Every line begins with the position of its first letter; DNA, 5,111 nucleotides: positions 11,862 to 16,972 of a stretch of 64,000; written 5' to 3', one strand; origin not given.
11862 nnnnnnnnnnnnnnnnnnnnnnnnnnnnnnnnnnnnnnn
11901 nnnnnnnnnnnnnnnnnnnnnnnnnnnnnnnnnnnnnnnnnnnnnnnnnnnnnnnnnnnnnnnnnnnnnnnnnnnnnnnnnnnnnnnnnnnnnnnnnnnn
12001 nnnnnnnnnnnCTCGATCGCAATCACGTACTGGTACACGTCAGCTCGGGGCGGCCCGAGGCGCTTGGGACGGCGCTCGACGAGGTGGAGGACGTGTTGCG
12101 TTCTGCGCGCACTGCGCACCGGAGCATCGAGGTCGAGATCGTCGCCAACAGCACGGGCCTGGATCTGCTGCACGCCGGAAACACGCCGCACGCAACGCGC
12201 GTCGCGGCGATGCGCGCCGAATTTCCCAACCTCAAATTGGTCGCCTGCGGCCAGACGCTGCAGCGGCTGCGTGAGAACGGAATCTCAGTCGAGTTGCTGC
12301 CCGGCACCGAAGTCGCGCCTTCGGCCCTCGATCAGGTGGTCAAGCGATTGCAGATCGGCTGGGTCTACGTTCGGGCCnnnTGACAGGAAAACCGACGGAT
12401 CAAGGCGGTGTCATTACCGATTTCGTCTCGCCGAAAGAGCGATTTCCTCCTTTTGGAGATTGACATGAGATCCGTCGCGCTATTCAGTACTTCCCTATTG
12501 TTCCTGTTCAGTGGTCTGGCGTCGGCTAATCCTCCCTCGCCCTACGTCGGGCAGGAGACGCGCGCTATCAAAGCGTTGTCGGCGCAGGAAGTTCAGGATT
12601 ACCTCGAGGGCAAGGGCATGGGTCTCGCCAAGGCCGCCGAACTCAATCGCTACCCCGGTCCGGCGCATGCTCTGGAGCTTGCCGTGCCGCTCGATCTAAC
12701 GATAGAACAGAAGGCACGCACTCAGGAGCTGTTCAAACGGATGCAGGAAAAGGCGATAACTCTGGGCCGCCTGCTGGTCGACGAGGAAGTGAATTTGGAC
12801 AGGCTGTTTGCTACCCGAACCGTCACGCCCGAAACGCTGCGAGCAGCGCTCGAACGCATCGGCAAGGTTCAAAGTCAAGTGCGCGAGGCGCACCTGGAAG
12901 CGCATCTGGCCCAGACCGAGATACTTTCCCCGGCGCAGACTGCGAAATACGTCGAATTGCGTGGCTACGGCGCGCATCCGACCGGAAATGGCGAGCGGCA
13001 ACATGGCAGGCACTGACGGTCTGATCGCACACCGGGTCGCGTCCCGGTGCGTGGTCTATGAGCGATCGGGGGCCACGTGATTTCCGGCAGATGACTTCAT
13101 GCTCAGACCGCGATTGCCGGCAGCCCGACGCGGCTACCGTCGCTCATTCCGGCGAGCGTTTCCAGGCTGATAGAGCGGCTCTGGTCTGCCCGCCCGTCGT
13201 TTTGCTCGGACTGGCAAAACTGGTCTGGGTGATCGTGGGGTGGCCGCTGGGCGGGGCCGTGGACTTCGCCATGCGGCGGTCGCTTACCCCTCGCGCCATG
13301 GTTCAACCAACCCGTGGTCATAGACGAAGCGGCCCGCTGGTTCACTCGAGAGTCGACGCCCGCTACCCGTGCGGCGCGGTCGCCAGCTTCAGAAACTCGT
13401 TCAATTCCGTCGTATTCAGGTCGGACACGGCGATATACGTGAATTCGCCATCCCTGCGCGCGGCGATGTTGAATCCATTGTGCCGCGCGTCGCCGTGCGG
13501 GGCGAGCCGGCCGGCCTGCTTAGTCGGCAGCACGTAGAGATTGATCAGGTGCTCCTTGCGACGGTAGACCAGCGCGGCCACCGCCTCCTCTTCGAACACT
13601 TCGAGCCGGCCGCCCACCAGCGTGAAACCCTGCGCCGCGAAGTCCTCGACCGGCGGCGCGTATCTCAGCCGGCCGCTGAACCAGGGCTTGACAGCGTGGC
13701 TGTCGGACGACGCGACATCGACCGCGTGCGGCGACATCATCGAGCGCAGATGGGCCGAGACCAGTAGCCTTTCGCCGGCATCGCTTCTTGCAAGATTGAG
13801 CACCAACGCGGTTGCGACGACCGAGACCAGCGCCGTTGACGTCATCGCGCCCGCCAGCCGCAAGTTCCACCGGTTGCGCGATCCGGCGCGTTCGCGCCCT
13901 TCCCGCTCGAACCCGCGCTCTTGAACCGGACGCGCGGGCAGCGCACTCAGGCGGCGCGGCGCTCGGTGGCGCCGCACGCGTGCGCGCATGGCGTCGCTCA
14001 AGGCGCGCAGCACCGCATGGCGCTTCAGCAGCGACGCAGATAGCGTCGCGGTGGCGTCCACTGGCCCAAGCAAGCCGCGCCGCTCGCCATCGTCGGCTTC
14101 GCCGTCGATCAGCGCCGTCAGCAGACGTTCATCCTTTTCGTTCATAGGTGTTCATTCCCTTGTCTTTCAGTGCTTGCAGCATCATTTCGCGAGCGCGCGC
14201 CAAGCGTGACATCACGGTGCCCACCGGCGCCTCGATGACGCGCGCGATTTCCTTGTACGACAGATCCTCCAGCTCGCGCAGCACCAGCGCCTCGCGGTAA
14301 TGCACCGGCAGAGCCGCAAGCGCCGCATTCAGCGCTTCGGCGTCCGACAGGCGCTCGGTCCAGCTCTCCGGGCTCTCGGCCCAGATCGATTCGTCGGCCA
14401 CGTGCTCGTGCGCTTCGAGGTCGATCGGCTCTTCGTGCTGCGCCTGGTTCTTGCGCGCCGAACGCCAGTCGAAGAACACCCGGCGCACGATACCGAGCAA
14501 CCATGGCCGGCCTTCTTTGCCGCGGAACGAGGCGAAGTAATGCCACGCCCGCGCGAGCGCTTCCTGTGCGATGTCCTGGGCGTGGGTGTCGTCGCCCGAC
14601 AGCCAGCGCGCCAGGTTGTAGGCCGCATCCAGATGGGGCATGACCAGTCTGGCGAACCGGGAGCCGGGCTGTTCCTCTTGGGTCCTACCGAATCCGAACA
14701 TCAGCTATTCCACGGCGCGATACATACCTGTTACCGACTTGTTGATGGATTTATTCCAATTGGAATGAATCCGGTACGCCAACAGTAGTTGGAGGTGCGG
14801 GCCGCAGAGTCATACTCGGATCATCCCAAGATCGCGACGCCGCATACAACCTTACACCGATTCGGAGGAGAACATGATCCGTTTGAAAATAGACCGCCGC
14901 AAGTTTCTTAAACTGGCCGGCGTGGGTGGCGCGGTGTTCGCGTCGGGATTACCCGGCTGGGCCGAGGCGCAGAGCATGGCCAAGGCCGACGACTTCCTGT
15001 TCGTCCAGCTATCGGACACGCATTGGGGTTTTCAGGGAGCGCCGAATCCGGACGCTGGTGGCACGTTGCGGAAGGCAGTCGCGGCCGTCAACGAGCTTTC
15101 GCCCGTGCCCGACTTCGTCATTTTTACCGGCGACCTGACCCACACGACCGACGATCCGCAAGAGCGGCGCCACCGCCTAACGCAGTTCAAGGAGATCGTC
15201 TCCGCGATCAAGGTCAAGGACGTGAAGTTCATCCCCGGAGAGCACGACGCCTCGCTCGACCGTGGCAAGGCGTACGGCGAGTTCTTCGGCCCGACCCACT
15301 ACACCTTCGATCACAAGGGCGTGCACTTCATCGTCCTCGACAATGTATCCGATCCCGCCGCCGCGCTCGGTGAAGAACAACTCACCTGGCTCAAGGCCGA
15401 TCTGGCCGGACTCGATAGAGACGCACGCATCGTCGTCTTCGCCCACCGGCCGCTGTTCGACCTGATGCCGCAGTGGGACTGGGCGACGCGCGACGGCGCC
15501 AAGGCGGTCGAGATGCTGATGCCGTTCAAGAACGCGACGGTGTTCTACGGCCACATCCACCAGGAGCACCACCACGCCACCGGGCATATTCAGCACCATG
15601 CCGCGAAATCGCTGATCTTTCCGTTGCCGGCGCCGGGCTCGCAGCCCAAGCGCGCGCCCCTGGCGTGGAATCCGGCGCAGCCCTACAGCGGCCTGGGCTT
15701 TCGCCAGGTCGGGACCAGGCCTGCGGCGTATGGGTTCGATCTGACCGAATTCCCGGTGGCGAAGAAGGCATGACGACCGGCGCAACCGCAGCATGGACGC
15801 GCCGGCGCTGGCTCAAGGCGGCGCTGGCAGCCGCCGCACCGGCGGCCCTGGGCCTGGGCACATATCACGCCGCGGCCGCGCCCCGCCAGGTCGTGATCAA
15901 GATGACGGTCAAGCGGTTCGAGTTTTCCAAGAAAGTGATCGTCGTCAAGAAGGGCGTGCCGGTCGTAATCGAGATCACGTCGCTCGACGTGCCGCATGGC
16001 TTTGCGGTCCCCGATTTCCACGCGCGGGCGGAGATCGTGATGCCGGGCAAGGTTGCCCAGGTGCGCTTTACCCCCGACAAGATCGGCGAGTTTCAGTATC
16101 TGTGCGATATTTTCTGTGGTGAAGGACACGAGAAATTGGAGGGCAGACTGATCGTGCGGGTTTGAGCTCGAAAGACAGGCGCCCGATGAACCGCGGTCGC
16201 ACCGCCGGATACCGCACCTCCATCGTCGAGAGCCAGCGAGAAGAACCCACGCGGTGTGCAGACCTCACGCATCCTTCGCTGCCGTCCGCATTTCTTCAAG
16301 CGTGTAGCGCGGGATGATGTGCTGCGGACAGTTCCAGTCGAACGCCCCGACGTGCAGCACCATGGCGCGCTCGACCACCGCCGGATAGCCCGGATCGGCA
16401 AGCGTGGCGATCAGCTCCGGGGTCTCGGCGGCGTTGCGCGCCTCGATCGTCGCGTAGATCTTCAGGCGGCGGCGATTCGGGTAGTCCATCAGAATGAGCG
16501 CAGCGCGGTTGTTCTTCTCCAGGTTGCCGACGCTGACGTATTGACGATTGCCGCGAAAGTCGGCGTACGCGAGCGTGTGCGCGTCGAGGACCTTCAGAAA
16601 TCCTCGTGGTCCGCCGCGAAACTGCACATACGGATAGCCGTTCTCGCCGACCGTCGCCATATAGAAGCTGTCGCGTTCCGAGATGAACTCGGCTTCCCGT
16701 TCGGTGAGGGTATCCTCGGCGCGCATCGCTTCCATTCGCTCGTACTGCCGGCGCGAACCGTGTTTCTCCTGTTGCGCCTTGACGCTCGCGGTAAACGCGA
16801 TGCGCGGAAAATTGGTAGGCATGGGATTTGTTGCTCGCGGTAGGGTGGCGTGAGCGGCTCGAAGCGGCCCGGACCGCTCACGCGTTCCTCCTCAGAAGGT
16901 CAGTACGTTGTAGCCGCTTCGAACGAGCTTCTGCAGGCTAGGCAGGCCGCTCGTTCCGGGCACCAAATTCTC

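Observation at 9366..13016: ECF sigma factor whose anti-sigma partner has a periplasmic DsrE-like domain, wired to a divergent DsrE-like/thioredoxin/CcdA operon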

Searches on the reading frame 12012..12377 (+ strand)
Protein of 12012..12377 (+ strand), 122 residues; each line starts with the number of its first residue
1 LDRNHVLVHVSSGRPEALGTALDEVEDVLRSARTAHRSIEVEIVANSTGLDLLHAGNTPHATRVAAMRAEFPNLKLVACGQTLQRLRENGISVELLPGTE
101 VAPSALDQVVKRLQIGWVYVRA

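Call 60: search_solved_structures(query=A3, max_evalue=10, show_alignments=5)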
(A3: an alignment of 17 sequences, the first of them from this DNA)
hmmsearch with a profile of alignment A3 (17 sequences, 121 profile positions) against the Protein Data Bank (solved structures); distinct sequences matched with E-value up to 10: 15.
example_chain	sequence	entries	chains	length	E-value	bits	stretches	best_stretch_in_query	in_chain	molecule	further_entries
1l1s_A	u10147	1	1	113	1.5e-26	96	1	3-121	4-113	hypothetical protein MTH1491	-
2pd2_A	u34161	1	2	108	1.8e-17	66.7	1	4-119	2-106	Hypothetical protein ST0148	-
8uja_A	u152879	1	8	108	9e-15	58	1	4-119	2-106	T33-fn10: engineered DrsE like sulfur reductase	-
6w08_A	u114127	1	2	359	0.023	17.9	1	15-68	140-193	Motility Associated Killing Factor E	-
6tao_A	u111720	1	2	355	0.024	17.9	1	15-68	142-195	Non-hemolytic enterotoxin lytic component L1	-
5jnm_A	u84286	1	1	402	0.046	17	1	20-112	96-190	Mannitol-1-phosphate 5-dehydrogenase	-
3vej_A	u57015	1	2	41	0.21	14.8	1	99-118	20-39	Ubiquitin-like protein MDY2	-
1u5p_A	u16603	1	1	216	0.31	14.3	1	16-74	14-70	Spectrin alpha chain, brain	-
1u4q_A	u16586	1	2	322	0.42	13.8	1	17-74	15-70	Spectrin alpha chain, brain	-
1pwe_A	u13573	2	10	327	0.44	13.8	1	80-120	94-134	L-serine dehydratase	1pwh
5cuk_A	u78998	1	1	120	0.55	13.5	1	11-68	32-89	Ruler protein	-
2lnz_A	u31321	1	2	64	0.58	13.4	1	99-118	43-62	Ubiquitin-like protein MDY2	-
4lin_A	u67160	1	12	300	1.9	11.7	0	11-116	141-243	Tail needle protein gp26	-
8zbm_C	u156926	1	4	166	2.9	11.2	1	11-75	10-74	Tropomyosin beta chain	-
8zb7_O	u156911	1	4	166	3.5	10.9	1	11-76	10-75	Tropomyosin alpha-1 chain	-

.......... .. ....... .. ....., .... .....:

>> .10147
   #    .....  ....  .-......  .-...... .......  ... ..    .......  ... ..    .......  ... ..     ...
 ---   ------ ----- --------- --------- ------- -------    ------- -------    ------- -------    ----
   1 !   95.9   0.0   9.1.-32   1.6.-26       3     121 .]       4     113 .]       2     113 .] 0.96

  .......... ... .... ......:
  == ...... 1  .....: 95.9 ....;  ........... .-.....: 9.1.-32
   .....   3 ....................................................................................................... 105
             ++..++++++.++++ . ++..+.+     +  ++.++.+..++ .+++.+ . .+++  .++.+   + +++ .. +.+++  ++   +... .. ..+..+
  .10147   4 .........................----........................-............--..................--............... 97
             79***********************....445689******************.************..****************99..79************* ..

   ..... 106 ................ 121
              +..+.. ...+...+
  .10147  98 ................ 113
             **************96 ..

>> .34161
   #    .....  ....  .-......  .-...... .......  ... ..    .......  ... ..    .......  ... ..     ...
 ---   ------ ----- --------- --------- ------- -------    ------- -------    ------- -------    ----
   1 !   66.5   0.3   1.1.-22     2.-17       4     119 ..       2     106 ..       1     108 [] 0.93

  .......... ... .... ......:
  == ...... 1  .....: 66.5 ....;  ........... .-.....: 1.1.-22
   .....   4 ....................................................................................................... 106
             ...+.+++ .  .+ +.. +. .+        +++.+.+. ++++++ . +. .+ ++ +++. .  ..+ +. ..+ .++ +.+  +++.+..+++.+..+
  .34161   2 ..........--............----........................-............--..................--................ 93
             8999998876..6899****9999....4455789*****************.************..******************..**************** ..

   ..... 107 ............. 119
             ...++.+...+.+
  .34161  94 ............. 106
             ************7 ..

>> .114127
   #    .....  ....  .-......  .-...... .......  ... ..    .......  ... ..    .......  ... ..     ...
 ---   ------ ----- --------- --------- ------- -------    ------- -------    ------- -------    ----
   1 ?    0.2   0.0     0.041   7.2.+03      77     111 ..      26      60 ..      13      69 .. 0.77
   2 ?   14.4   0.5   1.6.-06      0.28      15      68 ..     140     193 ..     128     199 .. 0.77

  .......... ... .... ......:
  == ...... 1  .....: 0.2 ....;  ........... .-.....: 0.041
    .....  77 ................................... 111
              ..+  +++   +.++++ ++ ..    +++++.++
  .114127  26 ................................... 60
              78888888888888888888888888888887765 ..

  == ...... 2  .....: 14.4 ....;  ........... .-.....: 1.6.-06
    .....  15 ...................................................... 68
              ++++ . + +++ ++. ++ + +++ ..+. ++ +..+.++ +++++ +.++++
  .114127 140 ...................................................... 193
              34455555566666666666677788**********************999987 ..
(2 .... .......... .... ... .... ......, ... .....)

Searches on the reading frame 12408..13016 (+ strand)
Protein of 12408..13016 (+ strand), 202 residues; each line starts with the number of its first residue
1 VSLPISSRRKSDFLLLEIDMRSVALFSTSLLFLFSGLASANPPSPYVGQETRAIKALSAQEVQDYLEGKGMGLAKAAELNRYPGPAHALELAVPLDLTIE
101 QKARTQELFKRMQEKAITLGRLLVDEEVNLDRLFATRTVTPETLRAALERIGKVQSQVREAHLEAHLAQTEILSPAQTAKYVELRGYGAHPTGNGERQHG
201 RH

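Call 3: search_protein_families(library=pfam, proteins=[window:12408-13016:+], max_evalue=0.1)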
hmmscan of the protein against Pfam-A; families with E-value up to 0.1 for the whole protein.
window:12408-13016:+ (202 aa): 3 families
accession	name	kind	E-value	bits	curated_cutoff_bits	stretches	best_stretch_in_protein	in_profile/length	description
PF13801.11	Metal_resist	-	6e-07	30.1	29.2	1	91-179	36-124/125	Heavy-metal resistance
PF07813.17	LTXXQ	-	0.016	16.3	24.3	1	92-184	10-99/100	LTXXQ motif family protein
PF00934.25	PE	-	0.093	13.5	22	1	138-177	2-41/91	PE family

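Call 4: search_protein_families(library=ncbifam, proteins=[window:12408-13016:+], max_evalue=0.1)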
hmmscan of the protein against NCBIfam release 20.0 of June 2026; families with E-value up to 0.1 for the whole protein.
window:12408-13016:+ (202 aa): 0 families

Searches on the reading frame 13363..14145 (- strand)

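Call 3: search_protein_families(library=pfam, proteins=[window:13363-14145:-], max_evalue=0.1)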
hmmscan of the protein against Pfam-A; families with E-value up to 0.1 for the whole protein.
window:13363-14145:- (260 aa): 1 family
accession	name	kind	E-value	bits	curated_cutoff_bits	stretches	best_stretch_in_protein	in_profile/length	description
PF13490.11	zf-HC2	-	0.074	13.6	22.2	0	6-23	5-22/35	Putative zinc-finger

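Call 4: search_protein_families(library=ncbifam, proteins=[window:13363-14145:-], max_evalue=0.1)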
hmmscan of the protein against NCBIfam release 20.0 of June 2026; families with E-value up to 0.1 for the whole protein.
window:13363-14145:- (260 aa): 0 families

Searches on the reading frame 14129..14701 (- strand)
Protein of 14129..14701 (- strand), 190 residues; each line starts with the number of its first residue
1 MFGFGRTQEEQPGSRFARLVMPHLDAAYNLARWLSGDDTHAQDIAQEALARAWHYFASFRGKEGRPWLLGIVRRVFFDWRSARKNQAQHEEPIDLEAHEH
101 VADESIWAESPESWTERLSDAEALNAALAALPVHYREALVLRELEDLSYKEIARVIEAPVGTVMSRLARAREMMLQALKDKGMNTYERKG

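Call 3: search_protein_families(library=pfam, proteins=[window:14129-14701:-], max_evalue=0.1)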
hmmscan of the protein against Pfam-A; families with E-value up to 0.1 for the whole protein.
window:14129-14701:- (190 aa): 7 families
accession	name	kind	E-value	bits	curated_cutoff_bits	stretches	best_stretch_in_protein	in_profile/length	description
PF08281.18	Sigma70_r4_2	-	6.4e-17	61.4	25.7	1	122-174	2-54/54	Sigma-70, region 4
PF04542.20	Sigma70_r2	-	1.9e-10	40.8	24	1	19-84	1-69/71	Sigma-70 region 2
PF04545.22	Sigma70_r4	-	4.4e-07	29.8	24.1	1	127-172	1-46/50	Sigma-70, region 4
PF07638.17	Sigma70_ECF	-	0.0031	17.9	21.1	1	115-179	121-184/185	ECF sigma factor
PF22029.2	PhyR_sigma2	-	0.01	16.3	27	1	31-68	12-50/55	Sigma2 domain of PhyR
PF10945.13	CBP_BcsR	-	0.06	13.4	25.2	0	29-51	7-29/41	Cellulose biosynthesis protein BcsR-like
PF22233.2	PhyR_sigma-like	-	0.076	13.3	27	0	128-170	1-43/50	Response regulator PhyR, sigma-like domain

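Call 4: search_protein_families(library=ncbifam, proteins=[window:14129-14701:-], max_evalue=0.1)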
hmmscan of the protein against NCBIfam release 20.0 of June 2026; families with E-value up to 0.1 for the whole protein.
window:14129-14701:- (190 aa): 96 families (the best 25 are shown)
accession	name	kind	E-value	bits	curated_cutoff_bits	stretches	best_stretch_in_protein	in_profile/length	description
NF009185.0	PRK12533.1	equivalog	6.6e-63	212.4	248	1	9-182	24-197/231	RNA polymerase sigma factor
TIGR02937.1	sigma70-ECF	superfamily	2.5e-25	89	42.9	1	16-178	3-165/165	sigma-70 family RNA polymerase sigma factor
NF009164.0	PRK12511.1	equivalog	2.1e-23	82.8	185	1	23-181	13-161/182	RNA polymerase sigma factor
TIGR02947.1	SigH_actino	hypoth_equivalog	2.9e-23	82.6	251.55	1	8-181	5-182/193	RNA polymerase sigma-70 factor, TIGR02947 family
NF007223.0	PRK09641.1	equivalog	3.3e-23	82.5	209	1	15-180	19-186/187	RNA polymerase sigma factor SigW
NF008888.0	PRK11922.1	equivalog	5e-23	81.9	204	1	14-180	30-198/231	RNA polymerase sigma factor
TIGR02939.1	RpoE_Sigma70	equivalog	1.5e-22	80.6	236.15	1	28-178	34-186/190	RNA polymerase sigma factor RpoE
NF007229.0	PRK09647.1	equivalog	2.8e-22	79.1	265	1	16-185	46-209/220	RNA polymerase sigma factor SigE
NF009170.0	PRK12517.1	subfamily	3.8e-22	78.6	197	1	14-183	23-181/188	RNA polymerase sigma factor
NF004113.0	PRK05602.1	equivalog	7.3e-22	78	208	1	16-184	47-207/211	RNA polymerase sigma factor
TIGR02983.1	SigE-fam_strep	subfamily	2e-21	76.5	141.55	1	14-177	6-157/162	SigE family RNA polymerase sigma factor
NF058625.1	sigma_PG0214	equivalog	3.5e-21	75.6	130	1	14-181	4-164/170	GFO_1088 family ECF-type sigma factor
NF007225.0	PRK09643.1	equivalog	3.9e-21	75.7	190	1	15-180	28-184/204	RNA polymerase sigma factor SigM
NF009166.1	PRK12513.1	equivalog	1.4e-20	73.8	206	1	16-181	24-189/193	RNA polymerase sigma factor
TIGR02950.1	SigM_subfam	subfamily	3.5e-20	72.4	147.95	1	28-177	14-157/159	RNA polymerase sigma factor, SigM family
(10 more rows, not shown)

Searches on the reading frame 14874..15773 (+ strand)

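Call 3: search_protein_families(library=pfam, proteins=[window:14874-15773:+], max_evalue=0.1)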
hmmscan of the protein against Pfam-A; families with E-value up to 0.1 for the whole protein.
window:14874-15773:+ (299 aa): 3 families
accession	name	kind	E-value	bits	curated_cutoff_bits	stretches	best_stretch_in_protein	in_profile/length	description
PF00149.33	Metallophos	-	7.6e-12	46.5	21.5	1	43-230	3-190/191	Calcineurin-like phosphoesterase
PF12850.12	Metallophos_2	-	3.4e-06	27.6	27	1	44-237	4-125/154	Calcineurin-like phosphoesterase superfamily domain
PF10518.14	TAT_signal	-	0.0023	18.3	22.7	1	5-22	1-18/21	TAT (twin-arginine translocation) pathway signal sequence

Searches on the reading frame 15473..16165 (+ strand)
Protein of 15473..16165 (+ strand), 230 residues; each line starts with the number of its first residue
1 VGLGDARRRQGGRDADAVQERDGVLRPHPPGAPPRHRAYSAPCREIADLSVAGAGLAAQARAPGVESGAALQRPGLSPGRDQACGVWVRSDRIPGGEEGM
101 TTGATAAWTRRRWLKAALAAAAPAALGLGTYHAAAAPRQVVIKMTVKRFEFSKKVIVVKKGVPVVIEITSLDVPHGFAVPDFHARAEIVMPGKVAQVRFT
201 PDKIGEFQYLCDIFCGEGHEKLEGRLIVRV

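Call 75: search_protein_families(library=pfam, proteins=[window:15473-16165:+], max_evalue=0.001)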
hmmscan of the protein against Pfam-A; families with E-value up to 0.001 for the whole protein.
window:15473-16165:+ (230 aa): 2 families
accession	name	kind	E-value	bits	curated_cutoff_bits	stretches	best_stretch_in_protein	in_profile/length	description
PF13473.12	Cupredoxin_1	-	6e-11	42.7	27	1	127-228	8-104/104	Cupredoxin-like domain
PF00116.26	COX2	-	3.6e-08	33.8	22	1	137-220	30-111/120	Cytochrome C oxidase subunit II, periplasmic domain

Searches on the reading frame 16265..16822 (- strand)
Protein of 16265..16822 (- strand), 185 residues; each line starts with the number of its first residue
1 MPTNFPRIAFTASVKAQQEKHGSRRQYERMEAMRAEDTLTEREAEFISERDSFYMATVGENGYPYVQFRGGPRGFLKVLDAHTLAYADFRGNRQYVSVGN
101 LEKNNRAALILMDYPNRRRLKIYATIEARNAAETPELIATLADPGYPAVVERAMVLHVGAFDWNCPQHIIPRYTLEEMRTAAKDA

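Call 75: search_protein_families(library=pfam, proteins=[window:16265-16822:-], max_evalue=0.001)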
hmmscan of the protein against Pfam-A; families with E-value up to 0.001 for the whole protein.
window:16265-16822:- (185 aa): 1 family
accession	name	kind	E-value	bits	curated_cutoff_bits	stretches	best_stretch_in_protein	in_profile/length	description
PF01243.27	PNPOx_N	-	1.1e-11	45.6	28.1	1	39-134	1-81/120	Pyridoxamine 5'-phosphate oxidase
